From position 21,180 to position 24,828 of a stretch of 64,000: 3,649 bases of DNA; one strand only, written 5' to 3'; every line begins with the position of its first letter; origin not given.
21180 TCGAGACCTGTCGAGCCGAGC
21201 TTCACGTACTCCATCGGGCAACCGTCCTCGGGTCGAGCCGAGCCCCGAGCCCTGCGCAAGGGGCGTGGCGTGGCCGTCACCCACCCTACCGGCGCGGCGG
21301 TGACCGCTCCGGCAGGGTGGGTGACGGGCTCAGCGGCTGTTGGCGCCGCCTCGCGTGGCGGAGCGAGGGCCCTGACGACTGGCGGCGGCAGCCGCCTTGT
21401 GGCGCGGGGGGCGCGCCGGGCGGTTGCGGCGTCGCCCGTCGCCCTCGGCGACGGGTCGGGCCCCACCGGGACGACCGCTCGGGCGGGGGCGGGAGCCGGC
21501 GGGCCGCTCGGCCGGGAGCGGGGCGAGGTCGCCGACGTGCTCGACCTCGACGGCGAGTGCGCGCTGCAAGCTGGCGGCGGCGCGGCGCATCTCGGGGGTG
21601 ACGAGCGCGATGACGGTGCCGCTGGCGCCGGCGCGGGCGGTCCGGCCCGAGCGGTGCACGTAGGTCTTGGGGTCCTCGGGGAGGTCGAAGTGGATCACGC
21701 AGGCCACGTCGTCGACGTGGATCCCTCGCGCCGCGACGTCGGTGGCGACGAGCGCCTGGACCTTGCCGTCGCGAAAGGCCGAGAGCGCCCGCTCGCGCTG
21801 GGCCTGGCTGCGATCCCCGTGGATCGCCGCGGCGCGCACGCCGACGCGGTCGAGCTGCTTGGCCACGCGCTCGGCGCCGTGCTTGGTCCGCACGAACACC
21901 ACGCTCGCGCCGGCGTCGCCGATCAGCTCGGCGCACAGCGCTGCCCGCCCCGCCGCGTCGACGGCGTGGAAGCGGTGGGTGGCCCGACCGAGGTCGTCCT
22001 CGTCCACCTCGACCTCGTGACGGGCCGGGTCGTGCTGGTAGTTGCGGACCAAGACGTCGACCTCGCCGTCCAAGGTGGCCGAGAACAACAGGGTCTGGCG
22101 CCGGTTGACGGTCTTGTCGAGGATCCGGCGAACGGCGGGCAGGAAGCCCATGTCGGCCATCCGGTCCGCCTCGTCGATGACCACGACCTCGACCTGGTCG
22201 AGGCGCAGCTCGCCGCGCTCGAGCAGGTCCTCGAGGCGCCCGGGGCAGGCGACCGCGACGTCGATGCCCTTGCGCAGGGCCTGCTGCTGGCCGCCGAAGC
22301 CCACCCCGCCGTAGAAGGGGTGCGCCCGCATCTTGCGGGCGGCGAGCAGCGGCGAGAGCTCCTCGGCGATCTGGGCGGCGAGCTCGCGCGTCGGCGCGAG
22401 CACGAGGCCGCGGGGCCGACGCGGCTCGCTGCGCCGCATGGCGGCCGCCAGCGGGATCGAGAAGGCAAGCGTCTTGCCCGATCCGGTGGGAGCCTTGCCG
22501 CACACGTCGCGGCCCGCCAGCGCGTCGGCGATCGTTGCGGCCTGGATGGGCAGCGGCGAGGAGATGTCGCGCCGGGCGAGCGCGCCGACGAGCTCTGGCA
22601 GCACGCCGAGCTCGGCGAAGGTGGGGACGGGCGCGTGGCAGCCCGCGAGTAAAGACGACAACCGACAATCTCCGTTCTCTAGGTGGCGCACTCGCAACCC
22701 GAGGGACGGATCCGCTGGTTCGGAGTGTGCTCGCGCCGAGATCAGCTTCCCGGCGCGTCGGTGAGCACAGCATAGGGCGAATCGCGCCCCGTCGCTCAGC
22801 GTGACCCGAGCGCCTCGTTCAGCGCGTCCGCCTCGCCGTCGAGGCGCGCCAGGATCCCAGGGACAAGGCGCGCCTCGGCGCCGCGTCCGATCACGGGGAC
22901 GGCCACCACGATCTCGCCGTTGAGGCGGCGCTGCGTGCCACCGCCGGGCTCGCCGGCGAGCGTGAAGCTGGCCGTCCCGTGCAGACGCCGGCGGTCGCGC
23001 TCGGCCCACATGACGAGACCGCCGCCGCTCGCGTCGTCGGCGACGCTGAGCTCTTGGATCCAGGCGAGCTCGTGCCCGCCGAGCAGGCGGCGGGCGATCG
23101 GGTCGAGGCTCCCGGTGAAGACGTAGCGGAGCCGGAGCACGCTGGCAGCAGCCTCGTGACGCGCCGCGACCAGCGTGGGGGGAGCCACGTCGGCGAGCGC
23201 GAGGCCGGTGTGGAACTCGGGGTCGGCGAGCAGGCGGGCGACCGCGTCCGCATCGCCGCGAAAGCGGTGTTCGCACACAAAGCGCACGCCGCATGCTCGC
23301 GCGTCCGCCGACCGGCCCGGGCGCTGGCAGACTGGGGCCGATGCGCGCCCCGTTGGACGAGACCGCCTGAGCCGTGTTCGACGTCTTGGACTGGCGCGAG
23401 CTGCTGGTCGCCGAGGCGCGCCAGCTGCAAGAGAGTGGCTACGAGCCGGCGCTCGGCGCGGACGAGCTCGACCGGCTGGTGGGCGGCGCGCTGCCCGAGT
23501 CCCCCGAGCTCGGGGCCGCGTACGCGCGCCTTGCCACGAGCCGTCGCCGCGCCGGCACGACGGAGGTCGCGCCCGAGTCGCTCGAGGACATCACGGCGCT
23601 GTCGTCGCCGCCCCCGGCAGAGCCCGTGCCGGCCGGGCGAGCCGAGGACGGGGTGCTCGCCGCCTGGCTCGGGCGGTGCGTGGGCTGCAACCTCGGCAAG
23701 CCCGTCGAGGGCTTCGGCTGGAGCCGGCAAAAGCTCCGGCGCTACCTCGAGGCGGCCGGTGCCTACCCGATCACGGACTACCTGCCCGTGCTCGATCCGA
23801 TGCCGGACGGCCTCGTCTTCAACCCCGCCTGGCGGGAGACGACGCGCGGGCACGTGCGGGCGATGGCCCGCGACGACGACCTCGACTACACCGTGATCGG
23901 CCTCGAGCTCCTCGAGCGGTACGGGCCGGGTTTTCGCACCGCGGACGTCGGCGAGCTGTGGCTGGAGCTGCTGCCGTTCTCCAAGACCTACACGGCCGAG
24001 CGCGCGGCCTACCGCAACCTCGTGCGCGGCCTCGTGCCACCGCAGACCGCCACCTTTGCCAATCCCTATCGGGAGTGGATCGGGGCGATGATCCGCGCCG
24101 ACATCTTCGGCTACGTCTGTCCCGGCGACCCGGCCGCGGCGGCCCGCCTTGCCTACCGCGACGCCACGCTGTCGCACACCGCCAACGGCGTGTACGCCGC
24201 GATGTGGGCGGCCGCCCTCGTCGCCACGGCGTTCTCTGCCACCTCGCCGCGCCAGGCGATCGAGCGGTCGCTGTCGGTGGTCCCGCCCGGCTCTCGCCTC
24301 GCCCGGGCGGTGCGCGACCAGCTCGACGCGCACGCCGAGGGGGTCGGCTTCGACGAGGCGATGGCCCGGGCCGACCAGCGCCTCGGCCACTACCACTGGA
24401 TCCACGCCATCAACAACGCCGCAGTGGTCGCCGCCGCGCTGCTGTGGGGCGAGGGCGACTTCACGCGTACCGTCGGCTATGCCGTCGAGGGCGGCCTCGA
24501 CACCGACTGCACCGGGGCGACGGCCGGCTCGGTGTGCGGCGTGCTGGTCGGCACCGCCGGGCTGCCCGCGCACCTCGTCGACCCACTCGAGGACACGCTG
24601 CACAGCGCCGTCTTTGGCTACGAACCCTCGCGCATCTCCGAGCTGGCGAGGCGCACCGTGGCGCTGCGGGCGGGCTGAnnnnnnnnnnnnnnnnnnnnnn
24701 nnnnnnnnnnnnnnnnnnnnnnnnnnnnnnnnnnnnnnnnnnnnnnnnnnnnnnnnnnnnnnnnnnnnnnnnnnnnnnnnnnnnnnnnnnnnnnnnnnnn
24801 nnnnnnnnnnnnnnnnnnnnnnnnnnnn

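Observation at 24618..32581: Ten-gene TusA/DsrE sulfur-relay + HdrA/HdrA-NfnB/MvhD/HdrC/HdrB operon that fits none of the described sHdr, Flx-Hdr or Qmo layouts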

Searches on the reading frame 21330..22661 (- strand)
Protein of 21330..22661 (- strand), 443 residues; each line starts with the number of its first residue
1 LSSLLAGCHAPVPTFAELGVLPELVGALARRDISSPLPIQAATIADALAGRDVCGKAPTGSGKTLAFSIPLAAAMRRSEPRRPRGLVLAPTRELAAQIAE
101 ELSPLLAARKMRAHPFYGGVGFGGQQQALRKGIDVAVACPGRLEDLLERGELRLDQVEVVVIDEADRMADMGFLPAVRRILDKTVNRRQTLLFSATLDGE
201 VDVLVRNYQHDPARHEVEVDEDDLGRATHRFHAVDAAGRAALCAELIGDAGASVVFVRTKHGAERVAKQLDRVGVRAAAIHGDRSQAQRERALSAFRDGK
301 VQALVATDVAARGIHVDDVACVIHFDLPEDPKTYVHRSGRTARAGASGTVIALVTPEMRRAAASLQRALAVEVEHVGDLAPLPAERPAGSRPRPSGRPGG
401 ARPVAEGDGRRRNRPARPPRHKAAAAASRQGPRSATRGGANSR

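Call 8: search_protein_families(library=pfam, proteins=[window:21330-22661:-], max_evalue=0.001)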
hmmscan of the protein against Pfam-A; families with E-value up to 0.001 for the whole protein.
window:21330-22661:- (443 aa): 3 families
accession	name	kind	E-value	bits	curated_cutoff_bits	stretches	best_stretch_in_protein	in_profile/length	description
PF00270.35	DEAD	-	2.1e-44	151.6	26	1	38-201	2-164/167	DEAD/DEAH box helicase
PF00271.37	Helicase_C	-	3.7e-29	101.6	23.5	1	243-345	7-110/110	Helicase conserved C-terminal domain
PF04851.21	ResIII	-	4.1e-10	40.2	22.5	1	53-197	26-162/164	Type III restriction enzyme, res subunit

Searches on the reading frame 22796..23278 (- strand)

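Call 8: search_protein_families(library=pfam, proteins=[window:22796-23278:-], max_evalue=0.001)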
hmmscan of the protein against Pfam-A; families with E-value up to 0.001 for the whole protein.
window:22796-23278:- (160 aa): 1 family
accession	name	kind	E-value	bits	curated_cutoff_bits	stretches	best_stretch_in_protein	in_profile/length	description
PF10698.15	DUF2505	-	2.2e-08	34.8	26.9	1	3-155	3-156/158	Protein of unknown function (DUF2505)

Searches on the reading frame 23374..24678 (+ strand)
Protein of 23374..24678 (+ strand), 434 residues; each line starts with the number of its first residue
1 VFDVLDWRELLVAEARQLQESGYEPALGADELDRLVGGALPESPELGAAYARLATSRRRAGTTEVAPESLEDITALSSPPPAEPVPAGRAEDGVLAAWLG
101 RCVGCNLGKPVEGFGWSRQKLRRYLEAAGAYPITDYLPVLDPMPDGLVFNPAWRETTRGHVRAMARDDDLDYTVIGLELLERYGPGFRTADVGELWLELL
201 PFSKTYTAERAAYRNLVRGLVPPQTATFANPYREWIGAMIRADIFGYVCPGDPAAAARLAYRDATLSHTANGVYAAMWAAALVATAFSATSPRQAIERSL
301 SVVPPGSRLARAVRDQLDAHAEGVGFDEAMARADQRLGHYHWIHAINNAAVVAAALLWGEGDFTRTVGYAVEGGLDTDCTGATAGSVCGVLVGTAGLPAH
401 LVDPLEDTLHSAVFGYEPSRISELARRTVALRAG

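Call 8: search_protein_families(library=pfam, proteins=[window:23374-24678:+], max_evalue=0.001)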
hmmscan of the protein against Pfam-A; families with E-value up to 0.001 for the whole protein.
window:23374-24678:+ (434 aa): 1 family
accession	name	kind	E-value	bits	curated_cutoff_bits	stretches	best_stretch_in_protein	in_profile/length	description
PF03747.19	ADP_ribosyl_GH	-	2.9e-49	168.7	26.2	1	96-400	1-287/287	ADP-ribosylglycohydrolase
